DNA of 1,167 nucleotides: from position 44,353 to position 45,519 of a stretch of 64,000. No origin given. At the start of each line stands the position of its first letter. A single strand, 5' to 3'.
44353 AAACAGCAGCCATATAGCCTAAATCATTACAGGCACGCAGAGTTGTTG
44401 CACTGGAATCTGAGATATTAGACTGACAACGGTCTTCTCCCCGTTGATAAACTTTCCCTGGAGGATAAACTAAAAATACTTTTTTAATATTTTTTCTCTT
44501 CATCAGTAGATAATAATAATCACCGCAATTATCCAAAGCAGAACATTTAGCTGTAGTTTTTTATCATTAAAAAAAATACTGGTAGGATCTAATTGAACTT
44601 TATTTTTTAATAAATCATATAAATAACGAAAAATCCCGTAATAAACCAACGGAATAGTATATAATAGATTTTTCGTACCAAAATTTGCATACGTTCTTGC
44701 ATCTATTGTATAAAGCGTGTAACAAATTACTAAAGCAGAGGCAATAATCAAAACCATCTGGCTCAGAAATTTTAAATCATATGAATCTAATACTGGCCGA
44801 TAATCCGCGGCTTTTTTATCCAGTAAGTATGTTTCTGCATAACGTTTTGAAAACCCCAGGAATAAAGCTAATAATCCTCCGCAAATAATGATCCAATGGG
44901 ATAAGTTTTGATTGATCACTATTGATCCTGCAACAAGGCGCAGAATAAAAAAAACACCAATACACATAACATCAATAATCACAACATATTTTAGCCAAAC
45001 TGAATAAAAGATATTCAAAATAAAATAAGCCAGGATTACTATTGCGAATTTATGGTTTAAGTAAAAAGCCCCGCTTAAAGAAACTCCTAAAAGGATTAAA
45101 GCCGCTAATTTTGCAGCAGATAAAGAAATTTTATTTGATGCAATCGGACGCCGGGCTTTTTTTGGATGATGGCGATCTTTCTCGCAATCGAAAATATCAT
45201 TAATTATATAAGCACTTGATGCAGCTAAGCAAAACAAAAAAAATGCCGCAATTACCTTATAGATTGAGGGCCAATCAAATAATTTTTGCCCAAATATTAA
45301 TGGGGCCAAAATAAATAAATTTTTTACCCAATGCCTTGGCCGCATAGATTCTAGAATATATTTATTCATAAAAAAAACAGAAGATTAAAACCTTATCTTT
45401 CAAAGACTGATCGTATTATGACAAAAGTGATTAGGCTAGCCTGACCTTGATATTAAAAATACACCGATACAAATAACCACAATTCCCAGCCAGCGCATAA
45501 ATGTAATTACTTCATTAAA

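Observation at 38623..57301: Lipid-linked sugar pathway locus: UbiA-family phosphoribosyl/prenyl transferase, SMR-like flippase candidate, paired SDR epimerases, two B12-radical SAM enzymes, and GT-C-like membrane transferases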

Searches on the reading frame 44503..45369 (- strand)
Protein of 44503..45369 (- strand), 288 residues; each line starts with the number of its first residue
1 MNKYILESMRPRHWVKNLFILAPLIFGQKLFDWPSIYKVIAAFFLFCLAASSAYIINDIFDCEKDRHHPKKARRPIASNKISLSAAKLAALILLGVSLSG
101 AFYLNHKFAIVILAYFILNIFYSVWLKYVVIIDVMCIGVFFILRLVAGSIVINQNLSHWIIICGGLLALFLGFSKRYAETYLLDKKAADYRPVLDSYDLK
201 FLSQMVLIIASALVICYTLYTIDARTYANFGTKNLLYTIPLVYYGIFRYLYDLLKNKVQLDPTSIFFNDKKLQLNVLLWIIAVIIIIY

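Call 4: search_protein_families(library=pfam, proteins=[window:44503-45369:-], max_evalue=0.01)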
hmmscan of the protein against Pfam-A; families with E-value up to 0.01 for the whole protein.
window:44503-45369:- (288 aa): 2 families
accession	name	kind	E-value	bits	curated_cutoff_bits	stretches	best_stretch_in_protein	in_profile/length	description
PF01040.23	UbiA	-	9e-29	100.9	34.2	1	33-264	16-243/250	UbiA prenyltransferase family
PF11992.13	TgpA_N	-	0.0062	16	30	0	89-220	53-178/333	TgpA N-terminal domain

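Call 6: search_protein_families(library=ncbifam, proteins=[window:44503-45369:-], max_evalue=0.01)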
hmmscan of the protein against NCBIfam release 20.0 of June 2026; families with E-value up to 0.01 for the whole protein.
window:44503-45369:- (288 aa): 17 families
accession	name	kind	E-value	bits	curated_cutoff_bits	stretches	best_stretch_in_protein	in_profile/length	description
NF008977.0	PRK12324.1-2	equivalog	2e-82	276.9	234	1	5-288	5-288/297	decaprenyl-phosphate phosphoribosyltransferase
NF008978.0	PRK12324.1-4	equivalog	5.3e-61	206.3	207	1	5-288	35-320/322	decaprenyl-phosphate phosphoribosyltransferase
NF006088.0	PRK08238.1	equivalog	4.7e-56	190.4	351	1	4-285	194-478/482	UbiA family prenyltransferase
NF008976.0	PRK12324.1-1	equivalog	3e-48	164.8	474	1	5-286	21-302/306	decaprenyl-phosphate phosphoribosyltransferase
NF009523.0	PRK12884.1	equivalog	1.1e-16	60.8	269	1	9-178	11-174/279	prenyltransferase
TIGR01473.1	cyoE_ctaB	equivalog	4.8e-11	42.9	210.3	1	22-135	21-135/281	heme o synthase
NF035940.1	prenyl_rel_EboC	equivalog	6.6e-09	35.6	250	1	41-162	39-162/292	UbiA-like protein EboC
TIGR01475.1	ubiA_other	subfamily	1.2e-08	34.8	180.8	1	18-279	19-273/282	UbiA-like polyprenyltransferase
NF009516.0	PRK12875.1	equivalog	1.7e-08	33.9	205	1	3-167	18-186/292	prenyltransferase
NF003349.0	PRK04375.1-2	equivalog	1.1e-07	31.3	246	1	33-136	55-160/318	heme o synthase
NF005742.0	PRK07566.1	equivalog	1.6e-07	30.7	313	1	3-163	29-194/315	chlorophyll synthase ChlG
TIGR01474.1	ubiA_proteo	equivalog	7.3e-07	29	275.45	1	34-231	38-230/282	4-hydroxybenzoate octaprenyltransferase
NF009514.0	PRK12873.1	equivalog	3.2e-06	26.7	246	1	38-279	47-288/297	4-hydroxybenzoate polyprenyltransferase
NF009521.0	PRK12882.1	equivalog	3.4e-06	26.5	296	1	39-138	41-138/280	geranylgeranylglycerol-phosphate geranylgeranyltransferase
NF009522.0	PRK12883.1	equivalog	4.9e-06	26.3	353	1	32-166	32-165/279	geranylgeranylglycerol-phosphate geranylgeranyltransferase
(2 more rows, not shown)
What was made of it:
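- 44503..45369 (-): Polyprenyl-phosphate 5-phosphoribosyltransferase (PPPRS/DPPRS-type UbiA-fold enzyme), 288 aa. NF008977 276.9 bits, above the 234 cut-off (call 6).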

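Call 7: find_encoding_contigs(protein=window:44503-45369:-, flank=10000, max_places=6)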
Protein window:44503-45369:- (288 aa): no gene with exactly this product is on record in the collection.

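Call 8: search_solved_structures(query=window:44503-45369:-, max_evalue=0.01, show_alignments=1)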
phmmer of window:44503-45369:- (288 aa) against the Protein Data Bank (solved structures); distinct sequences matched with E-value up to 0.01: 4.
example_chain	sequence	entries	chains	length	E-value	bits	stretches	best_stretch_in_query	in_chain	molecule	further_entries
8j8j_D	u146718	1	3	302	3.4e-43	151.7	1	5-283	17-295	Decaprenyl-phosphate phosphoribosyltransferase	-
8j8k_A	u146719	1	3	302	1.8e-34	123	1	5-283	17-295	Decaprenyl-phosphate phosphoribosyltransferase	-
4tq3_A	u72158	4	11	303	4.3e-05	26.6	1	4-196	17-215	Prenyltransferase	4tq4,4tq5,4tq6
6m31_A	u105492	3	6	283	4.4e-05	26.6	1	36-148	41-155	Digeranylgeranylglyceryl phosphate synthase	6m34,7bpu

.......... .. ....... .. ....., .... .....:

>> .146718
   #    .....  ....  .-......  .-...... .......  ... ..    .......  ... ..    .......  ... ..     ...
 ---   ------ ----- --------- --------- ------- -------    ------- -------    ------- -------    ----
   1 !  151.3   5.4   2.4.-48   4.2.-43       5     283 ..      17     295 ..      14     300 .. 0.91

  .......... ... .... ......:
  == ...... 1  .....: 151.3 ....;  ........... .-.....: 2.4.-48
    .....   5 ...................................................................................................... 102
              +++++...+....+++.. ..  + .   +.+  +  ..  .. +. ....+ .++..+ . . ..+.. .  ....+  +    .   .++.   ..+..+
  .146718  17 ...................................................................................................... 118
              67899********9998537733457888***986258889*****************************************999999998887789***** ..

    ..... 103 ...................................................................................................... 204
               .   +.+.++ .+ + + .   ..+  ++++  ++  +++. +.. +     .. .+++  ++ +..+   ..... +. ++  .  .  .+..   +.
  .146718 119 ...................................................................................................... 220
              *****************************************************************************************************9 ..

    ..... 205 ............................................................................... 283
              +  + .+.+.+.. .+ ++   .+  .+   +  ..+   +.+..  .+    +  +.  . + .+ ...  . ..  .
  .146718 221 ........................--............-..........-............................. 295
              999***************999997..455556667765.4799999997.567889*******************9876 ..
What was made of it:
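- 44503..45369 (-): Rv3806c (8j8j) E 3.4e-43 over residues 5-283 (call 8).
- The phosphoribosyltransferase is homologous to Rv3806c (call 8). 151.7 bits to Rv3806c, against 26.6 bits to archaeal UbiA and DGGGP synthase (call 8).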

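Call 18: find_homologous_proteins(query=window:44503-45369:-, max_evalue=1e-20)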
Query window:44503-45369:- (288 aa): 5267 proteins with E <= 1e-20 among 8000 candidates; the best 120 are listed.
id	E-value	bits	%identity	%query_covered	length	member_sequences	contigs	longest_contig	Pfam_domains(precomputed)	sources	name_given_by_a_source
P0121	3.4e-182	623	100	100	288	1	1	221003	PF01040.24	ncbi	ncbi:MAG: decaprenyl-phosphate phosphoribosyltransferase [Candidatus Omnitrophota bacterium]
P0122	8.1e-100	352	63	87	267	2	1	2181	PF01040.24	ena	-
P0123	1.3e-90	322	55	99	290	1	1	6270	PF01040.24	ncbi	ncbi:decaprenyl-phosphate phosphoribosyltransferase [Candidatus Omnitrophota bacterium]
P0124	2.7e-90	321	54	99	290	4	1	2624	PF01040.24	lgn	-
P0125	1.3e-88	315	52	99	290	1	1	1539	PF01040.24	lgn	-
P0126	1.6e-88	315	53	99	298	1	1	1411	PF01040.24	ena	-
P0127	2.2e-88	315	52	100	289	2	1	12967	PF01040.24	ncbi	-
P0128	6.6e-88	313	51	99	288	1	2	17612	PF01040.24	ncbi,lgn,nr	ncbi:MAG: decaprenyl-phosphate phosphoribosyltransferase [Candidatus Omnitrophica bacterium]|nr:deca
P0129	1.6e-87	312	53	99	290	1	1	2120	PF01040.24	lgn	-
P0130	1.7e-87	312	54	100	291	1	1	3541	PF01040.24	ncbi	-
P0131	2.0e-87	312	52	99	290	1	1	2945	PF01040.24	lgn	-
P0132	2.0e-87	312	53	99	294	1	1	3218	PF01040.24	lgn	-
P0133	3.9e-87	311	54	99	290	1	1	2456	PF01040.24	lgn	-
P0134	5.9e-87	310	52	99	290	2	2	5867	PF01040.24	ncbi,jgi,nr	ncbi:MAG: decaprenyl-phosphate phosphoribosyltransferase [Candidatus Omnitrophica bacterium]|nr:deca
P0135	6.5e-87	310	53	99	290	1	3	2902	PF01040.24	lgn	-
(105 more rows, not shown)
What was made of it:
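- On Decaprenyl/polyprenyl-phosphate phosphoribosyltransferase (DPPRS/PPPRS; NCBIfam NF008977): NCBI gives the identical protein this name (call 18).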

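Call 20: find_related_loci(query=A1, collection=genome_contigs, flank=10000)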
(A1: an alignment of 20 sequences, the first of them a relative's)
Query A1 (288 aa) in genome_contigs; peptide patterns used: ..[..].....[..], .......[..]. (x = any residue, [..] = any of these).
600 stretches matched a pattern (row limit reached: there are more); 592 encode a relative of the query (tblastn E <= 1e-3); the best 80 are kept; 80 distinct loci.
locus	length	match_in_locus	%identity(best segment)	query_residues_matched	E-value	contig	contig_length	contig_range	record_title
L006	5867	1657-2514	52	3-288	1e-94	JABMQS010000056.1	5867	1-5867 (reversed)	MAG: Candidatus Omnitrophota bacterium isolate bin.126 k141_2666368, whole genome shotgun sequence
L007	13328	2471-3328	51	3-288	1e-90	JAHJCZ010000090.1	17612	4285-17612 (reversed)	MAG: Candidatus Omnitrophota bacterium isolate Modern_marine.mb.324 Modern_marine.mb.324_k141_1297133, whole genome shot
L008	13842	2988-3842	52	4-288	7e-89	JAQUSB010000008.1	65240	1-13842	MAG: Candidatus Omnitrophota bacterium isolate STD1_87 NODE_858_length_65240_cov_4.957658_Sandtown_D1, whole genome shot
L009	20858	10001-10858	49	3-288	2e-85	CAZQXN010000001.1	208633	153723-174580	MAG TPA_asm: uncultured Planctomycetia bacterium isolate SRP167671_co1_127 genome assembly, contig: NODE_29_length_20863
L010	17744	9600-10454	50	4-288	4e-84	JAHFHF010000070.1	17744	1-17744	MAG: Candidatus Omnitrophota bacterium isolate nzgw332 NODE_1387_length_17745_cov_3.684635, whole genome shotgun sequenc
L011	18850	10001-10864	48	1-288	4e-84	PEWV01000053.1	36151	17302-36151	MAG: Candidatus Omnitrophica bacterium CG07_land_8_20_14_0_80_42_15 CG07_land_8_20_14_0.80_scaffold_225_c, whole genome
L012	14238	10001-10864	50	1-288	1e-82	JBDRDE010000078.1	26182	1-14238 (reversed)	MAG: Candidatus Omnitrophota bacterium isolate MEGAHIT-group-1.234 k141_2901828, whole genome shotgun sequence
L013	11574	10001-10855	47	4-288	4e-82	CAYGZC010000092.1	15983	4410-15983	MAG TPA_asm: uncultured Chlorobiaceae bacterium isolate ERP119294_co2_80 genome assembly, contig: k141_3727715, whole ge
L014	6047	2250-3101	46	5-288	6e-82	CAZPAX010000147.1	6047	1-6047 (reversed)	MAG TPA_asm: uncultured Eubacteriales bacterium isolate binchicken_co124_359 genome assembly, contig: NODE_12497_length_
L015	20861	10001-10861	47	1-287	3e-81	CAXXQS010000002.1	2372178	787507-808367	MAG: Myxococcota bacterium isolate 4c7ae828-ac37-49c6-a807-d9517c02c23a genome assembly, contig: contig_2, whole genome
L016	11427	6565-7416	46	5-288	2e-80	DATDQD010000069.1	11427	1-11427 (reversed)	MAG TPA_asm: Bacteroidota bacterium isolate SMAG_U7938 k141_3732121, whole genome shotgun sequence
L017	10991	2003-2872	46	1-288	1e-80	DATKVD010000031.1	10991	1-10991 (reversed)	MAG TPA_asm: Planctomycetota bacterium isolate SMAG_U14124 k141_1891454, whole genome shotgun sequence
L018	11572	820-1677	49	3-288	8e-81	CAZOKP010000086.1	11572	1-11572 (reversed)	MAG TPA_asm: uncultured Eubacteriales bacterium isolate binchicken_co189_413 genome assembly, contig: NODE_5885_length_1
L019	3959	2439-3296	43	3-288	1e-80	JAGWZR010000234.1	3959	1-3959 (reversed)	MAG: Planctomycetota bacterium isolate REEB58 contig-150_31352, whole genome shotgun sequence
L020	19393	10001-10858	46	3-288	4e-80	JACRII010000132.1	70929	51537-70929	MAG: Planctomycetota bacterium isolate NC_groundwater_1799_Pr3_B-0.1um_42_210 SR-2_scaffold_141_1806375, whole genome sh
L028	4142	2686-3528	46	8-288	5e-78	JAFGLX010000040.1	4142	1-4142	MAG: Candidatus Omnitrophota bacterium isolate Zod_Metabat.422 k87_3346799, whole genome shotgun sequence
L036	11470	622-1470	42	6-288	8e-76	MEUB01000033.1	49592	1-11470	MAG: candidate division WOR-1 bacterium RIFOXYB2_FULL_37_13 rifoxyb2_full_scaffold_411, whole genome shotgun sequence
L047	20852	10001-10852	41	5-288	6e-74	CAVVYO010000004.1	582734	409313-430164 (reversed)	MAG: Candidatus Glassbacteria bacterium isolate MFD03899.bin.2.138 genome assembly, contig: contig_18735, whole genome s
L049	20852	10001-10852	42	5-288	6e-74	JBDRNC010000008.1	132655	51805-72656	MAG: Elusimicrobiota bacterium isolate MEGAHIT-group-1.866 k141_9795485, whole genome shotgun sequence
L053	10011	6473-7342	44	1-288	2e-73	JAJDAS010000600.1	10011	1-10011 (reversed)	MAG: Nitrospinia bacterium isolate OFTM173 OFTM173_599, whole genome shotgun sequence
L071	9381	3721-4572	45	5-288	1e-71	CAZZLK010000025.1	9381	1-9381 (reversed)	MAG TPA_asm: uncultured bacterium isolate binchicken_co25_109 genome assembly, contig: k141_11773, whole genome shotgun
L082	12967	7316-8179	52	1-288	2e-96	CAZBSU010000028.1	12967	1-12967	MAG TPA_asm: uncultured Planctomycetales bacterium isolate binchicken_co256_149 genome assembly, contig: NODE_11893_leng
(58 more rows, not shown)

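Call 27: search_protein_families(library=pfam, alignment_id=A2, max_evalue=0.00001)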
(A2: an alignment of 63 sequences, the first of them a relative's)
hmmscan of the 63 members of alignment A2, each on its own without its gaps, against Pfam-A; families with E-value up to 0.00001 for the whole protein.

A. member 1, L006:2554-3597:+ (347 aa): 8 families
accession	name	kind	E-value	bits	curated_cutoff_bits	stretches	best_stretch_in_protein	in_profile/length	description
PF01370.27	Epimerase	-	3.3e-44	151.6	20.9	1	5-227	1-240/240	NAD dependent epimerase/dehydratase family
PF16363.11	GDP_Man_Dehyd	-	2e-28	100.3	27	1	6-304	1-324/332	GDP-mannose 4,6 dehydratase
PF01073.25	3Beta_HSD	-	1.1e-25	90.7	22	1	6-214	1-230/280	3-beta hydroxysteroid dehydrogenase/isomerase family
PF13460.12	NAD_binding_10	-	1.6e-17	64.4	27.2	1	9-166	1-147/184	NAD(P)H-binding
PF07993.18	NAD_binding_4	-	1.1e-16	61.2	20.1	1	43-168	60-210/258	Male sterility protein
PF04321.23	RmlD_sub_bind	-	2.6e-14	53.4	27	1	3-192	1-178/287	RmlD substrate binding domain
PF02719.21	Polysacc_synt_2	-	1.4e-12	47.9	20.2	1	5-112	1-128/293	Polysaccharide biosynthesis protein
PF05368.20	NmrA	-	4.6e-07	30.2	27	1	2-111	2-106/298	NmrA-like family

B. families by the number of members that match (of 63 scanned): 31 families (the first 25 are shown)
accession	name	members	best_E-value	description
PF04015.17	DUF362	17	2.1e-26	Domain of unknown function (DUF362)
PF01370.27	Epimerase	8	3.3e-44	NAD dependent epimerase/dehydratase family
PF16363.11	GDP_Man_Dehyd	8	2e-28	GDP-mannose 4,6 dehydratase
PF01073.25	3Beta_HSD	8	4.2e-26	3-beta hydroxysteroid dehydrogenase/isomerase family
PF13460.12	NAD_binding_10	8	1.6e-17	NAD(P)H-binding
PF07993.18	NAD_binding_4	8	1.1e-16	Male sterility protein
PF04321.23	RmlD_sub_bind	8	2.6e-14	RmlD substrate binding domain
PF02719.21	Polysacc_synt_2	8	9e-13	Polysaccharide biosynthesis protein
PF02565.21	RecO_C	4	8.3e-22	Recombination protein O C terminal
PF11967.14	RecO_N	4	1.3e-21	Recombination protein O N terminal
PF00288.32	GHMP_kinases_N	4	9.2e-21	GHMP kinases N terminal domain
PF08544.19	GHMP_kinases_C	4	4.3e-16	GHMP kinases C terminal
PF01565.28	FAD_binding_4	2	6.8e-21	FAD binding domain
PF05368.20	NmrA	2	4.6e-07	NmrA-like family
PF13440.11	Polysacc_synt_3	1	3.9e-81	Polysaccharide biosynthesis protein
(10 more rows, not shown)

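Call 28: search_protein_families(library=pfam, alignment_id=A3, max_evalue=0.00001)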
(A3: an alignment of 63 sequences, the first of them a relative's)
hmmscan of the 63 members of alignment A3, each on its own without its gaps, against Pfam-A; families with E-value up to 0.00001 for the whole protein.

A. member 1, L006:212-1657:+ (481 aa): 10 families
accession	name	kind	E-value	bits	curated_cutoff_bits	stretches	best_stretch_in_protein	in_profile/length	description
PF13414.12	TPR_11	-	2.5e-12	46.7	26.8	1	318-356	4-42/42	TPR repeat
PF13428.12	TPR_14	-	7.1e-12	45.2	23.5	0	310-350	3-43/44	Tetratricopeptide repeat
PF07719.23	TPR_2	-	8.9e-12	44.6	27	0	311-341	4-34/34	Tetratricopeptide repeat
PF14559.12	TPR_19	-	1.2e-11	45.1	25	0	321-362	4-45/68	Tetratricopeptide repeat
PF13431.12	TPR_17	-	2.5e-11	43.3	24.4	0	227-249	2-24/34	Tetratricopeptide repeat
PF00515.34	TPR_1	-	2.3e-10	40.3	27.8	0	214-237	11-34/34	Tetratricopeptide repeat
PF13181.12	TPR_8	-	4.9e-08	33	25.7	0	313-341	6-34/34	Tetratricopeptide repeat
PF13472.12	Lipase_GDSL_2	-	1.6e-07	32.4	32.9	1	58-137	1-83/178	GDSL-like Lipase/Acylhydrolase family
PF13424.12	TPR_12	-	1.8e-07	31.7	30.1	0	207-253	6-61/77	Tetratricopeptide repeat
PF13432.12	TPR_16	-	3.6e-06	27.7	32.7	0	314-362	3-51/65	Tetratricopeptide repeat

B. families by the number of members that match (of 63 scanned): 90 families (the first 25 are shown)
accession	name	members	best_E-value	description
PF01642.28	MM_CoA_mutase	5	2.3e-225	Methylmalonyl-CoA mutase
PF01728.25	FtsJ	5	4.2e-42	FtsJ-like methyltransferase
PF02518.31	HATPase_c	5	8.6e-33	Histidine kinase-, DNA gyrase B-, and HSP90-like ATPase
PF01479.30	S4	5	6.1e-14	S4 domain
PF00512.31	HisKA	4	3.8e-12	His Kinase A (phospho-acceptor) domain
PF02743.24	dCache_1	3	6.2e-22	Cache domain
PF13596.12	PAS_10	3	7.1e-09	PAS domain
PF03721.20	UDPG_MGDP_dh_N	2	8.8e-44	UDP-glucose/GDP-mannose dehydrogenase family, NAD binding domain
PF00984.24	UDPG_MGDP_dh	2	1.5e-30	UDP-glucose/GDP-mannose dehydrogenase family, central domain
PF13635.12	DUF4143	2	1.8e-25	Domain of unknown function (DUF4143)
PF13807.11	GNVR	2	2.6e-22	G-rich domain on putative tyrosine kinase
PF03720.21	UDPG_MGDP_dh_C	2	1.7e-21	UDP-glucose/GDP-mannose dehydrogenase family, UDP binding domain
PF01740.26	STAS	2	2e-16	STAS domain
PF13614.12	AAA_31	2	3.8e-15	AAA domain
PF02811.25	PHP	2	3.9e-14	PHP domain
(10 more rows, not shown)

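Call 60: search_protein_families(library=pfam, proteins=[L020:5108-6406:+, L020:6640-6945:+, L020:6991-8217:+, L020:8313-9611:+, L020:9899-10870:+, L020:10930-12408:+, L020:12476-13954:+, L020:14000-14812:+, L020:15143-15517:+], max_evalue=0.0001)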
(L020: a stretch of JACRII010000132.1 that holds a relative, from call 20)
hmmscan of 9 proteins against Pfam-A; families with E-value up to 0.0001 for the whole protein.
L020:5108-6406:+ (432 aa): 4 families
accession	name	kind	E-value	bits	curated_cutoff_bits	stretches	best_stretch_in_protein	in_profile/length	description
PF22461.2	SLBB_2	-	4.4e-43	145.7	27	3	123-205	1-79/79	SLBB domain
PF10531.15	SLBB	-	1.3e-30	105.4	27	3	124-174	1-50/55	SLBB domain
PF02563.21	Poly_export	-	8.7e-23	80.7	28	1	46-117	5-76/77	Polysaccharide biosynthesis/export protein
PF08007.18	JmjC_2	-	5.6e-07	29.6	22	0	350-384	72-106/127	JmjC domain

L020:6640-6945:+ (101 aa): 0 families

L020:6991-8217:+ (408 aa): 1 family
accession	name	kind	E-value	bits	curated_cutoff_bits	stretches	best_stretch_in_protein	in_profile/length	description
PF01075.23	Glyco_transf_9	-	4.6e-31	108.5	22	1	130-365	2-236/247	Glycosyltransferase family 9 (heptosyltransferase)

L020:8313-9611:+ (432 aa): 2 families
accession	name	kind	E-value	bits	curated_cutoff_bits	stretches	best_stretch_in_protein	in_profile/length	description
PF04015.17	DUF362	-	2.3e-42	145.7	24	1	58-254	1-200/200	Domain of unknown function (DUF362)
PF13484.11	Fer4_16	-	3.7e-05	24.9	30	0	393-424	2-32/66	4Fe-4S double cluster binding domain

L020:9899-10870:+ (323 aa): 1 family
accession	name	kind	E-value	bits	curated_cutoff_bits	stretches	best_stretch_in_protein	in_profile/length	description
PF01040.23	UbiA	-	9.8e-23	81.2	34.2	1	51-291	4-238/250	UbiA prenyltransferase family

L020:10930-12408:+ (492 aa): 1 family
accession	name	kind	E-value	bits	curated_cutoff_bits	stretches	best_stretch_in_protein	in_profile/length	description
PF04055.27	Radical_SAM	-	4.7e-24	85.9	29.5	1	225-388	1-166/166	Radical SAM superfamily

L020:12476-13954:+ (492 aa): 2 families
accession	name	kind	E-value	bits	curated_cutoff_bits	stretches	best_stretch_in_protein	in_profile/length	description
PF04055.27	Radical_SAM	-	1.8e-24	87.3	29.5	1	213-376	2-166/166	Radical SAM superfamily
PF02310.24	B12-binding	-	1.3e-13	51.3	32.1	1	27-141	4-116/121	B12 binding domain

L020:14000-14812:+ (270 aa): 1 family
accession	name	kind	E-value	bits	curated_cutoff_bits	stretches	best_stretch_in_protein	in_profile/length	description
PF04977.20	DivIC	-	3.6e-06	27.1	28.9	1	29-82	2-55/80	Septum formation initiator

L020:15143-15517:+ (124 aa): 1 family
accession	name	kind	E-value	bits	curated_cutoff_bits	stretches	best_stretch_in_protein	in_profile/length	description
PF18480.7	DUF5615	-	2.5e-18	66.4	23.8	1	4-112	2-109/110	Domain of unknown function (DUF5615)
